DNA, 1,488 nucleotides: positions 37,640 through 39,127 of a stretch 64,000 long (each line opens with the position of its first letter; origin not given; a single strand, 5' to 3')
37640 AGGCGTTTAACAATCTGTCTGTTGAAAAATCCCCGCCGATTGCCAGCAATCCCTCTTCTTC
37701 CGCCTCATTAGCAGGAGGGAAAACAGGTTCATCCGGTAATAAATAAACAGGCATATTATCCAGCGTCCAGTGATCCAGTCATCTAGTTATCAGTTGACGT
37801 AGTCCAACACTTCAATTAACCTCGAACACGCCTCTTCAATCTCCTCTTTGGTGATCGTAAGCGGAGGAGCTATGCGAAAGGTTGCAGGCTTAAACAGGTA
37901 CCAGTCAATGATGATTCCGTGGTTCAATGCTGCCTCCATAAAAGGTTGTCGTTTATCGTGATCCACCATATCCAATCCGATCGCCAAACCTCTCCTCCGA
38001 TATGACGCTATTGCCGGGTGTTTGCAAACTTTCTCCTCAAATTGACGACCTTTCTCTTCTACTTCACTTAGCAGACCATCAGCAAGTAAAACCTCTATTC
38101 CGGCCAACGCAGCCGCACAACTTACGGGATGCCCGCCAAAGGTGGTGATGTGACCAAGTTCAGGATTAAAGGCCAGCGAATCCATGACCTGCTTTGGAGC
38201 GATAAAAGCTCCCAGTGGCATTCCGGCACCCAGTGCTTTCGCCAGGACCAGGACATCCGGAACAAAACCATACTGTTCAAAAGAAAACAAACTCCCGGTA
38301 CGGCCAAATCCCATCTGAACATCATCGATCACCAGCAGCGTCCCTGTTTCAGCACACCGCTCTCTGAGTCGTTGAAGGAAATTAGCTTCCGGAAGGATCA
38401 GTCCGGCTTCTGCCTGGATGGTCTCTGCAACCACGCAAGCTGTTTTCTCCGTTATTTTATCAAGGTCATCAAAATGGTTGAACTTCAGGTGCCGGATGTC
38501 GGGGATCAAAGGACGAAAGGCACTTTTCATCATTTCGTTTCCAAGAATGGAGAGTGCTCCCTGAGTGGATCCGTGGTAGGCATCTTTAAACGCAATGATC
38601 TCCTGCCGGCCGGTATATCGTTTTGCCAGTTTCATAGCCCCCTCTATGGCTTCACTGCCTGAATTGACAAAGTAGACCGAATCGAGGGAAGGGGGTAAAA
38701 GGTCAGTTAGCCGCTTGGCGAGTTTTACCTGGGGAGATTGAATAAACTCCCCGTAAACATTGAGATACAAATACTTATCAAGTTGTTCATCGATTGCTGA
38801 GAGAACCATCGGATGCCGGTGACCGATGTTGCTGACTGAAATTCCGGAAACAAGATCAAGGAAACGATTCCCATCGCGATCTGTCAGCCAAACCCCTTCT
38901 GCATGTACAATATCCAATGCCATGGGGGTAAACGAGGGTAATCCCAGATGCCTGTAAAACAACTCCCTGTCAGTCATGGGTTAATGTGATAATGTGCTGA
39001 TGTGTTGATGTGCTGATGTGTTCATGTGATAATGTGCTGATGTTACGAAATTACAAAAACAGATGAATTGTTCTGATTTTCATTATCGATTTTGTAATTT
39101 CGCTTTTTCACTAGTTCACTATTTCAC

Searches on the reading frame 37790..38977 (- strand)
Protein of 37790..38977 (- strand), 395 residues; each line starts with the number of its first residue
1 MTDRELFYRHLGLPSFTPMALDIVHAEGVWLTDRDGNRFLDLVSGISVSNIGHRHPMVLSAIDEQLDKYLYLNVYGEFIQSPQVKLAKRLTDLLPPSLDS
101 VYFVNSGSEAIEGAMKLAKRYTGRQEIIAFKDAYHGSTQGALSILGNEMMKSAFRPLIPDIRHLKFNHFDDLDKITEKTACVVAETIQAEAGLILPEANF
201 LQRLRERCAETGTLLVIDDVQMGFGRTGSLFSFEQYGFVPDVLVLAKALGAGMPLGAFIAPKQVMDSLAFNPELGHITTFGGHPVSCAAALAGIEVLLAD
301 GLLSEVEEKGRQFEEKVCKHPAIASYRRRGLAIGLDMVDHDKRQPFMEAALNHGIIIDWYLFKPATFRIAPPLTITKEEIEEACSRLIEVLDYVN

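Call 6: search_protein_families(library=pfam, proteins=[window:37790-38977:-])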
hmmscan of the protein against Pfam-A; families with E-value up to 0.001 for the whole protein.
window:37790-38977:- (395 aa): 2 families
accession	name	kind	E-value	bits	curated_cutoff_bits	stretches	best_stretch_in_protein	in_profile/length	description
PF00202.27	Aminotran_3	-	1.9e-97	327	30.5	1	18-391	8-403/403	Aminotransferase class-III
PF00155.27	Aminotran_1_2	-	1.7e-06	27.9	19.7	1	100-386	68-360/361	Aminotransferase class I and II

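Call 7: search_protein_families(library=ncbifam, proteins=[window:37790-38977:-])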
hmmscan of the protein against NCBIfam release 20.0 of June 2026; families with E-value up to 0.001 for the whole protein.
window:37790-38977:- (395 aa): 69 families (the best 25 are shown)
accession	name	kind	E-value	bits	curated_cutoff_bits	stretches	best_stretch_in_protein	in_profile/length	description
NF002874.0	PRK03244.1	equivalog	9e-104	347.4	457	1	15-393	21-394/399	acetylornithine transaminase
TIGR00707.1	argD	subfamily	2e-99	333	410.05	1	14-391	4-380/381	acetylornithine/succinylornithine family transaminase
NF005993.0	PRK08117.1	subfamily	2.1e-95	319.9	574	2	176-391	205-427/433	aspartate aminotransferase family protein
NF004426.0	PRK05769.1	equivalog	1.5e-94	317.3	552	2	177-392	220-438/441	acetyl ornithine aminotransferase family protein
NF002797.0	PRK02936.1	equivalog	6.8e-92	308.2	496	1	15-392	7-378/385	acetylornithine transaminase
NF002325.0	PRK01278.1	subfamily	8.3e-89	298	372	1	13-392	7-387/395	acetylornithine transaminase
NF008570.0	PRK11522.1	equivalog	5.1e-85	285.8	612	1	27-392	76-455/464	putrescine aminotransferase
NF006368.0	PRK08593.1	equivalog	1.7e-79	267.5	570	2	176-391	207-429/448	aspartate aminotransferase family protein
TIGR03246.1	arg_catab_astC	subfamily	2.8e-79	266.9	609.95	1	4-389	3-391/397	acetylornithine/succinylornithine family transaminase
NF003468.0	PRK05093.1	subfamily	6e-79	265.6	522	1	9-392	13-400/405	acetylornithine/succinyldiaminopimelate transaminase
NF045491.1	LysJ_Sulfobales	equivalog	7.1e-78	262.2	700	1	19-385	10-371/386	[LysW]-aminoadipate semialdehyde/glutamate semialdehyde transaminase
NF006228.0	PRK08360.1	equivalog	2.8e-77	260.2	608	2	176-391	202-424/443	aspartate aminotransferase family protein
NF003273.0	PRK04260.1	equivalog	2.4e-76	256.8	616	1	19-391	11-375/376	acetylornithine transaminase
NF053554.1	prodigi_MAP_PigE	equivalog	2e-74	251.4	850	1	24-337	405-727/837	prodigiosin MAP biosynthesis aminotransferase PigE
TIGR00508.1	bioA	equivalog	2.1e-74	250.6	405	1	20-391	14-418/419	adenosylmethionine--8-amino-7-oxononanoate transaminase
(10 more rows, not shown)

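Call 8: find_encoding_contigs(protein=window:37790-38977:-, flank=5000, max_places=6)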
Protein window:37790-38977:- (395 aa): no gene with exactly this product is on record in the collection.

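Call 9: find_related_loci(query=window:37790-38977:-, collection=genome_contigs, flank=6000)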
Query window:37790-38977:- (395 aa) in genome_contigs; peptide patterns used: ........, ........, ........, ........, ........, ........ (x = any residue, [..] = any of these).
111 stretches matched a pattern; 77 encode a relative of the query (tblastn E <= 1e-3); 77 distinct loci.
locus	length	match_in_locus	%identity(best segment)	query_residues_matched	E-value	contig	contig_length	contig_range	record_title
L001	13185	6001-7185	87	1-395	0e+0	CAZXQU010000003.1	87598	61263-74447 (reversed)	MAG TPA_asm: uncultured Prolixibacteraceae bacterium isolate SRP178699_co1_374 genome assembly, contig: NODE_174_length_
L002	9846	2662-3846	82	1-395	0e+0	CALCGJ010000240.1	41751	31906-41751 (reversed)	MAG TPA_asm: uncultured Bacteroidetes bacterium isolate ERR2206790_bin.55_CONCOCT_v1.1_MAG genome assembly, contig: ERZ8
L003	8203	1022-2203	79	1-394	0e+0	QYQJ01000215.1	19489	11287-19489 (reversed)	MAG: Bacteroidetes bacterium isolate PowLak16_MAG5 c_000000053808, whole genome shotgun sequence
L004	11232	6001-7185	77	1-395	0e+0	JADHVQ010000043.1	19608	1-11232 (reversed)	MAG: Bacteroidales bacterium isolate BS750m-G5 BS-750m-C4197, whole genome shotgun sequence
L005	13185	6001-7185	71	1-395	0e+0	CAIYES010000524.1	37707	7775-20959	MAG: uncultured Bacteroidales bacterium isolate Kiruna2_bin-1621 genome assembly, contig: bin-1621:524/574, whole genome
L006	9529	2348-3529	70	1-394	0e+0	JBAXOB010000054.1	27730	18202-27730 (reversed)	MAG: Bacteroidota bacterium isolate ELA494 MAG494_54, whole genome shotgun sequence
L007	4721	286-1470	69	1-395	0e+0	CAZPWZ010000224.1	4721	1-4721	MAG TPA_asm: uncultured Draconibacterium sp. isolate SRP302447_co3_194 genome assembly, contig: NODE_55078_length_4721_c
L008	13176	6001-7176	69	1-392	0e+0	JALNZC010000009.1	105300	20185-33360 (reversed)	MAG: Bacteroidales bacterium isolate SO_2017_GW1 bin 88 NODE_1296_length_105300_cov_1.432107_OW334_2017, whole genome sh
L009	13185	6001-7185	68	1-395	0e+0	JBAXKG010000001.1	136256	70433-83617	MAG: Bacteroidota bacterium isolate ELA395 MAG395_1, whole genome shotgun sequence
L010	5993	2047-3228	70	1-394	0e+0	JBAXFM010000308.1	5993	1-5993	MAG: Bacteroidota bacterium isolate ELA271 MAG271_308, whole genome shotgun sequence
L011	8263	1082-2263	69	1-394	0e+0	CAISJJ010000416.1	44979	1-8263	MAG: uncultured Bacteroidales bacterium isolate Ja1_bin-1976 genome assembly, contig: bin-1976:416/547, whole genome sho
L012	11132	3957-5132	69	1-392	0e+0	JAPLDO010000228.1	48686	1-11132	MAG: Bacteroidetes bacterium isolate LacPavin_0920_WC90_MAG_43_10 LacPavin_0920_WC90_scaffold_562144, whole genome shotg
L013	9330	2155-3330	69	1-392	0e+0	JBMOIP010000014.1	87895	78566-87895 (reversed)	MAG: Bacteroidales bacterium isolate Deming_bin.452 contig345, whole genome shotgun sequence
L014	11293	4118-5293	68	1-392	0e+0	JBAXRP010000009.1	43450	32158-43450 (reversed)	MAG: Bacteroidota bacterium isolate ELA586 MAG586_9, whole genome shotgun sequence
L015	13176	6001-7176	70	1-392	0e+0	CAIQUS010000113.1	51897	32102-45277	MAG: uncultured Bacteroidales bacterium isolate Loclat_bin-08999 genome assembly, contig: bin-08999:113/253, whole genom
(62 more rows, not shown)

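Call 44: find_homologous_proteins(query=window:37790-38977:-, max_evalue=1e-150)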
Query window:37790-38977:- (395 aa): 641 proteins with E <= 1e-150 among 8000 candidates; the best 120 are listed.
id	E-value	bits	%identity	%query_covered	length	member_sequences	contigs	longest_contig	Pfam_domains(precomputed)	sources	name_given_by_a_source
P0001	2.0e-263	891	100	100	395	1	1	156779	PF00155.28,PF00202.28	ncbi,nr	ncbi:MAG: aspartate aminotransferase family protein [Bacteroidales bacterium]|nr:aspartate aminotran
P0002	2.7e-226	769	87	100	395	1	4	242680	PF00202.28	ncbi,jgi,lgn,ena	-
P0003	8.1e-217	738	82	100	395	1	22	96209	PF00202.28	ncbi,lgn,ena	-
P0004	1.2e-207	708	80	100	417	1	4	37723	PF00202.28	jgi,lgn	-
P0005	9.5e-203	692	77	100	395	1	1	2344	PF00202.28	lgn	-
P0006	2.4e-200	684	77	100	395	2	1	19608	PF00155.28,PF00202.28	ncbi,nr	ncbi:MAG: aspartate aminotransferase family protein [Bacteroidales bacterium]|nr:aspartate aminotran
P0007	4.7e-199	679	75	100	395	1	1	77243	PF00202.28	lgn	-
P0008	9.3e-199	678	78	99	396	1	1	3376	PF00202.28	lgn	-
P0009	9.8e-199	678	77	100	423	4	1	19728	PF00202.28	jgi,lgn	-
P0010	1.5e-195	668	75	100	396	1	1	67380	PF00202.28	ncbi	ncbi:MAG: aspartate aminotransferase family protein [bacterium]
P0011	1.7e-195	668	75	100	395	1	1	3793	PF00202.28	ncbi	-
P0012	6.0e-195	666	74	100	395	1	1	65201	PF00202.28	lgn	-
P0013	2.7e-193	660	74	100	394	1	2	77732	PF00202.28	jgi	-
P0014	9.5e-192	655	78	95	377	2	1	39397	PF00155.28,PF00202.28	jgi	-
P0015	3.6e-191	653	72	100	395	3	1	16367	PF00202.28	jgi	-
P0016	2.8e-190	650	72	100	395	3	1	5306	PF00202.28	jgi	jgi:acetylornithine/succinyldiaminopimelate/putrescine aminotransferase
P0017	3.6e-190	650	73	100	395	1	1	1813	PF00155.28,PF00202.28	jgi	-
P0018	7.8e-189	646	72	99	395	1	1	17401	PF00202.28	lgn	-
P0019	8.6e-189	646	72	100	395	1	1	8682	PF00202.28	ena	-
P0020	3.9e-188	643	70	99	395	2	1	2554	PF00202.28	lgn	-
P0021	2.1e-186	638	71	98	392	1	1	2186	PF00202.28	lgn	-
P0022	2.6e-186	637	70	99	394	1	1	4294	PF00202.28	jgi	jgi:acetylornithine/succinyldiaminopimelate/putrescine aminotransferase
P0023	3.3e-186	637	72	98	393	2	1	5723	PF00202.28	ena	-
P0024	3.5e-186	637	70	100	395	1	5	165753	PF00202.28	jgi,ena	-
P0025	4.2e-186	637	70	100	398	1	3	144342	PF00202.28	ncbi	ncbi:MAG: aspartate aminotransferase family protein [Bacteroidota bacterium]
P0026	9.3e-186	636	71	100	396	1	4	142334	PF00155.28,PF00202.28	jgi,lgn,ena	-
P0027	1.2e-185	635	71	100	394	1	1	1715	PF00202.28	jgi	-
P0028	2.0e-185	634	71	98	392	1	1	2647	PF00202.28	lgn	-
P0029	2.1e-185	634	72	98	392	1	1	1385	PF00202.28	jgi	jgi:acetylornithine/N-succinyldiaminopimelate aminotransferase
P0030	2.5e-185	634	69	100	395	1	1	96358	PF00202.28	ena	-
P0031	3.8e-185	634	70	99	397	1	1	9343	PF00202.28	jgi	jgi:acetylornithine/succinyldiaminopimelate/putrescine aminotransferase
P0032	4.1e-185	633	70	97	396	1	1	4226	PF00202.28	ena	-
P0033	6.5e-185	633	69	100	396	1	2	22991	PF00202.28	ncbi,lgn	-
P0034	1.1e-184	632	70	99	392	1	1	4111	PF00202.28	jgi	jgi:acetylornithine/succinyldiaminopimelate/putrescine aminotransferase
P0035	1.2e-184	632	75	94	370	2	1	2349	PF00202.28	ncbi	ncbi:MAG: aminotransferase class III-fold pyridoxal phosphate-dependent enzyme, partial [Bacteroidot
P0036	1.3e-184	632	69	100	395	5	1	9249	PF00202.28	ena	-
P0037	2.2e-184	631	71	99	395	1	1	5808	PF00202.28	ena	-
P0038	3.1e-184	631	69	100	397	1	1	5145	PF00202.28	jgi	jgi:acetylornithine/succinyldiaminopimelate/putrescine aminotransferase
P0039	3.9e-184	630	75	95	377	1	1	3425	PF00202.28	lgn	-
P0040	4.2e-184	630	71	99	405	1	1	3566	PF00202.28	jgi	jgi:acetylornithine/succinyldiaminopimelate/putrescine aminotransferase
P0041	4.8e-184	630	70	100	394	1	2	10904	PF00202.28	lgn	-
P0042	5.9e-184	630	71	98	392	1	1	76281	PF00202.28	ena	-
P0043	6.6e-184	630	70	99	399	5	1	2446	PF00202.28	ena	-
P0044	7.9e-184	629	71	99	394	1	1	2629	PF00202.28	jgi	jgi:acetylornithine/succinyldiaminopimelate/putrescine aminotransferase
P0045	1.7e-183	628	69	100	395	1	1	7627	PF00202.28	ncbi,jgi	jgi:acetylornithine/succinyldiaminopimelate/putrescine aminotransferase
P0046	1.8e-183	628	69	100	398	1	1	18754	PF00202.28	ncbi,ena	-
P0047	2.1e-183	628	70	99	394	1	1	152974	PF00202.28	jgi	jgi:acetylornithine/N-succinyldiaminopimelate aminotransferase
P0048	3.5e-183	627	70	100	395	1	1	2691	PF00202.28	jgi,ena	jgi:acetylornithine/succinyldiaminopimelate/putrescine aminotransferase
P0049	4.4e-183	627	69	100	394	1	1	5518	PF00202.28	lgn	-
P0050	5.0e-183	627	69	100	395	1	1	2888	PF00202.28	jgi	jgi:acetylornithine/succinyldiaminopimelate/putrescine aminotransferase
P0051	6.5e-183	626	70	98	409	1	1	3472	PF00202.28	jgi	jgi:acetylornithine/N-succinyldiaminopimelate aminotransferase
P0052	8.0e-183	626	69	99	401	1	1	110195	PF00202.28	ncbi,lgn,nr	ncbi:MAG: aspartate aminotransferase family protein [Bacteroidetes bacterium]|nr:aspartate aminotran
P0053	8.4e-183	626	69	100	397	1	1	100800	PF00202.28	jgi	jgi:acetylornithine/succinyldiaminopimelate/putrescine aminotransferase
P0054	8.8e-183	626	70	100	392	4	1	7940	PF00202.28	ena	-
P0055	1.3e-182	625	68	100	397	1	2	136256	PF00202.28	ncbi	ncbi:MAG: aspartate aminotransferase family protein [Bacteroidota bacterium]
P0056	1.4e-182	625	70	98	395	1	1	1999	PF00202.28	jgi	-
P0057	1.4e-182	625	69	99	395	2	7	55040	PF00202.28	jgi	-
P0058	2.2e-182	625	70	99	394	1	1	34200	PF00202.28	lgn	-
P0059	2.7e-182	624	68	100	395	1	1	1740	PF00202.28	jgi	jgi:acetylornithine/succinyldiaminopimelate/putrescine aminotransferase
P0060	3.6e-182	624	69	100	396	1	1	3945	PF00202.28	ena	-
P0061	5.7e-182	623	70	100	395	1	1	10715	PF00202.28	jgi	jgi:acetylornithine/succinyldiaminopimelate/putrescine aminotransferase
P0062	6.5e-182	623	69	100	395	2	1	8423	PF00202.28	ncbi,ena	-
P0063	7.8e-182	623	71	98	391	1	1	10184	PF00202.28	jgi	-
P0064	7.8e-182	623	70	100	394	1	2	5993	PF00202.28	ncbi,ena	ncbi:MAG: aspartate aminotransferase family protein [Bacteroidota bacterium]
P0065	9.2e-182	622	69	99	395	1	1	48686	PF00202.28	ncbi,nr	ncbi:MAG: aspartate aminotransferase family protein [Bacteroidetes bacterium]|nr:aspartate aminotran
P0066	1.2e-181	622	70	99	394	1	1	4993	PF00155.28,PF00202.28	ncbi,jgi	jgi:acetylornithine/N-succinyldiaminopimelate aminotransferase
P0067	1.8e-181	621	69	100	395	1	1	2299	PF00202.28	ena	-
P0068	2.0e-181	621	69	99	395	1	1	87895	PF00202.28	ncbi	ncbi:MAG: aspartate aminotransferase family protein [Bacteroidales bacterium]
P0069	3.2e-181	621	67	100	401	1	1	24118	PF00202.28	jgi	jgi:acetylornithine/succinyldiaminopimelate/putrescine aminotransferase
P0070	3.4e-181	621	71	99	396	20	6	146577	PF00202.28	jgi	-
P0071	3.4e-181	621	68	99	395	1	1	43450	PF00202.28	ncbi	ncbi:MAG: aspartate aminotransferase family protein [Bacteroidota bacterium]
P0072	3.9e-181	620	71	98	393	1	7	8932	PF00202.28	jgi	jgi:acetylornithine/N-succinyldiaminopimelate aminotransferase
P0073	4.0e-181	620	70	100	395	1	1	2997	PF00202.28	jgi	jgi:acetylornithine/succinyldiaminopimelate/putrescine aminotransferase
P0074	4.1e-181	620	68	99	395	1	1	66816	PF00202.28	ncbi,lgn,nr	ncbi:MAG: aspartate aminotransferase family protein [Bacteroidales bacterium]|nr:aspartate aminotran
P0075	4.4e-181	620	70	99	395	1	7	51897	PF00202.28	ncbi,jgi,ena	jgi:acetylornithine/succinyldiaminopimelate/putrescine aminotransferase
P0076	5.7e-181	620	69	99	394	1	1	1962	PF00202.28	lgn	-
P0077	5.9e-181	620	71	98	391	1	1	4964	PF00202.28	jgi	jgi:acetylornithine/succinyldiaminopimelate/putrescine aminotransferase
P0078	6.5e-181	620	70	97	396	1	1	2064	PF00202.28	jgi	jgi:acetylornithine/N-succinyldiaminopimelate aminotransferase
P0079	7.5e-181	619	69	100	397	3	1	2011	PF00202.28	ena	-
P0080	1.4e-180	619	69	100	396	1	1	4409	PF00202.28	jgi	jgi:acetylornithine/succinyldiaminopimelate/putrescine aminotransferase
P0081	1.7e-180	618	69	99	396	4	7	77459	PF00202.28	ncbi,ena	-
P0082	1.9e-180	618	69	100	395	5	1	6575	PF00202.28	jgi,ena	-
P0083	2.9e-180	618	69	100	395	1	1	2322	PF00202.28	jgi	jgi:acetylornithine/succinyldiaminopimelate/putrescine aminotransferase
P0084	3.1e-180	617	68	100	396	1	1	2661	PF00202.28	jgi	-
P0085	3.4e-180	617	68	99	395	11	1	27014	PF00202.28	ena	-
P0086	3.7e-180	617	69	100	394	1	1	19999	PF00202.28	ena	-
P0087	5.0e-180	617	71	98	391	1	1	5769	PF00202.28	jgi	-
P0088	5.3e-180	617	67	99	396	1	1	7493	PF00202.28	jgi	jgi:acetylornithine/succinyldiaminopimelate/putrescine aminotransferase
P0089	6.1e-180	616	69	99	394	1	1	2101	PF00202.28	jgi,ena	jgi:acetylornithine/succinyldiaminopimelate/putrescine aminotransferase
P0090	8.6e-180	616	68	100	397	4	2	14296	PF00202.28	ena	-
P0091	1.0e-179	616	68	100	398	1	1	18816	PF00202.28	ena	-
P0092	1.1e-179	616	68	100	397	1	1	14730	PF00202.28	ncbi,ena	ncbi:MAG: aspartate aminotransferase family protein [Bacteroidota bacterium]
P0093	1.2e-179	616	68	99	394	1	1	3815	PF00202.28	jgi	-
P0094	1.2e-179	615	69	98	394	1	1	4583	PF00202.28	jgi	jgi:acetylornithine/succinyldiaminopimelate/putrescine aminotransferase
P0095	1.2e-179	615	69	99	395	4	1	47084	PF00202.28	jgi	-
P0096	1.4e-179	615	68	100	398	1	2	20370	PF00202.28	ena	-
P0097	1.5e-179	615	68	100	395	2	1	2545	PF00202.28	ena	-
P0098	2.3e-179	615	70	99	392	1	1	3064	PF00202.28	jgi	jgi:acetylornithine/succinyldiaminopimelate/putrescine aminotransferase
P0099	2.5e-179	614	69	98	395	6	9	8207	PF00202.28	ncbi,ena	-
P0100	2.9e-179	614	71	99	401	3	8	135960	PF00202.28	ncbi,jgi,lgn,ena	ncbi:MAG: aminotransferase class III-fold pyridoxal phosphate-dependent enzyme [Bacteroidota bacteri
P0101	3.6e-179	614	69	100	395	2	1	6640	PF00202.28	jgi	-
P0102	3.7e-179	614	68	100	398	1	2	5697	PF00202.28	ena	-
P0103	3.8e-179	614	68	100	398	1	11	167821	PF00202.28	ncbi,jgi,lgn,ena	-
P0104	4.6e-179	614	67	100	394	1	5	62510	PF00202.28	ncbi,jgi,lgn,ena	jgi:acetylornithine/succinyldiaminopimelate/putrescine aminotransferase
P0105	6.1e-179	613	69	99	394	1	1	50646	PF00202.28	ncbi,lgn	-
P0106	6.9e-179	613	69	99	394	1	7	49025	PF00202.28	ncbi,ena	-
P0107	7.0e-179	613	66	100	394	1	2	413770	PF00202.28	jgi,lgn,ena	-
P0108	8.5e-179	613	70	99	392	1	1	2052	PF00202.28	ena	-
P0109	8.7e-179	613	67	100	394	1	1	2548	PF00202.28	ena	-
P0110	8.8e-179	613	69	100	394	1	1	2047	PF00202.28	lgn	-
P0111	9.2e-179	613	68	100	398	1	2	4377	PF00202.28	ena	-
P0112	9.3e-179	613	69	99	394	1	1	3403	PF00202.28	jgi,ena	jgi:acetylornithine/succinyldiaminopimelate/putrescine aminotransferase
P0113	9.7e-179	612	67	100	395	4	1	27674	PF00202.28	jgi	-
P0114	1.2e-178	612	67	100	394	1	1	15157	PF00202.28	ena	-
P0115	1.3e-178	612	67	99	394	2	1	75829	PF00202.28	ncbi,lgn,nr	ncbi:MAG: aspartate aminotransferase family protein [Bacteroidales bacterium]|nr:aspartate aminotran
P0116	1.6e-178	612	69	99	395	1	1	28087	PF00202.28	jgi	jgi:acetylornithine/N-succinyldiaminopimelate aminotransferase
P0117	1.7e-178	612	67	100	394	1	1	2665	PF00202.28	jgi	jgi:acetylornithine/succinyldiaminopimelate/putrescine aminotransferase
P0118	1.8e-178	612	68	99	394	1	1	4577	PF00202.28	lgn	-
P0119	2.4e-178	611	69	99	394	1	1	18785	PF00202.28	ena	-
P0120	2.9e-178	611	68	99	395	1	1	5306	PF00202.28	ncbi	-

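Call 45: find_encoding_contigs(protein=P0003, flank=2500, max_places=10)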
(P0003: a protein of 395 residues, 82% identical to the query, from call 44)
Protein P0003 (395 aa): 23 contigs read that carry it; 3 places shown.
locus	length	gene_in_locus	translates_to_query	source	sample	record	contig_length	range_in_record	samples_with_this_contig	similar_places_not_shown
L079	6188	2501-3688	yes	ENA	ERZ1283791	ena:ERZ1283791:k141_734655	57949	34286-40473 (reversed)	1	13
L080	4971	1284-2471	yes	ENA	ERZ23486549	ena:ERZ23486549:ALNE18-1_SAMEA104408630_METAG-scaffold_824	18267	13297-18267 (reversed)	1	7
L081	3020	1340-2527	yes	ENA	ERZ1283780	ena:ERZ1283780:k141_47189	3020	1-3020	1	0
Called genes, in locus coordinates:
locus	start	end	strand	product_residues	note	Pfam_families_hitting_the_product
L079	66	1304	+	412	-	PF13173:AAA_14, PF13635:DUF4143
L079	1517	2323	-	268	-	PF00106:adh_short, PF08659:KR, PF13561:adh_short_C2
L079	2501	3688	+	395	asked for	PF00202:Aminotran_3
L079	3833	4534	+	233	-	PF03588:Leu_Phe_trans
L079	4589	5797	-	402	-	PF00112:Peptidase_C1 (faint), PF03051:Peptidase_C1_2 (weak)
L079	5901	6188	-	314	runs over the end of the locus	PF04055:Radical_SAM (weak)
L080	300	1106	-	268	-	PF00106:adh_short, PF08659:KR, PF13561:adh_short_C2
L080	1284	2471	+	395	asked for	PF00202:Aminotran_3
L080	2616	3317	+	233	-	PF03588:Leu_Phe_trans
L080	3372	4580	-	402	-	PF00112:Peptidase_C1 (faint), PF03051:Peptidase_C1_2 (weak)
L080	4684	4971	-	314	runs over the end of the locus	PF04055:Radical_SAM (weak)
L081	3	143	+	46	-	?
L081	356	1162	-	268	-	PF00106:adh_short, PF08659:KR, PF13561:adh_short_C2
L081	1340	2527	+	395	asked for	PF00202:Aminotran_3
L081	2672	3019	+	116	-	?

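Call 46: find_encoding_contigs(protein=P0002, flank=2500, max_places=10)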
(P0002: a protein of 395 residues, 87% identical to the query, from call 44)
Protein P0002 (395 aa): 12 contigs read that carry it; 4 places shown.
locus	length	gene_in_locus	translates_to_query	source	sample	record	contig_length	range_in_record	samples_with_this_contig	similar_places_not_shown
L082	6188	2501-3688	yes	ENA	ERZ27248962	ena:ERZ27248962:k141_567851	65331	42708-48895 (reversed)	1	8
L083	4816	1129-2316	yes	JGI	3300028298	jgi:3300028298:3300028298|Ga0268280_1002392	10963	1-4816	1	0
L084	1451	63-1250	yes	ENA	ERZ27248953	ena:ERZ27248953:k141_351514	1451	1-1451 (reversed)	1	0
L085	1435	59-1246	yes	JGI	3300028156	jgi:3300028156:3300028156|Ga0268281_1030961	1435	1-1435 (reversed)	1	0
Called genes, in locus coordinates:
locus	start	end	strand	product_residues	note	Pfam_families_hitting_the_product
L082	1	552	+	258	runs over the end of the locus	PF00378:ECH_1, PF16113:ECH_2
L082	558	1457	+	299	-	PF02899:Phage_int_SAM_1, PF13495:Phage_int_SAM_4, PF00589:Phage_integrase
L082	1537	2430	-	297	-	PF00106:adh_short, PF08659:KR, PF13561:adh_short_C2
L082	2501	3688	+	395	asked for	PF00202:Aminotran_3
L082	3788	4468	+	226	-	PF03588:Leu_Phe_trans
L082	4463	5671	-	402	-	PF00112:Peptidase_C1 (weak), PF03051:Peptidase_C1_2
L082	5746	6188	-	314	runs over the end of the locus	PF13353:Fer4_12 (faint), PF04055:Radical_SAM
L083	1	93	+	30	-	?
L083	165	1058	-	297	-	PF00106:adh_short, PF08659:KR, PF13561:adh_short_C2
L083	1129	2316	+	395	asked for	PF00202:Aminotran_3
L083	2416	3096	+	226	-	PF03588:Leu_Phe_trans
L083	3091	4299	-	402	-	PF00112:Peptidase_C1 (weak), PF03051:Peptidase_C1_2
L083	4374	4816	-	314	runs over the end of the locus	PF13353:Fer4_12 (faint), PF04055:Radical_SAM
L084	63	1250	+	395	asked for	PF00202:Aminotran_3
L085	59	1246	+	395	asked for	PF00202:Aminotran_3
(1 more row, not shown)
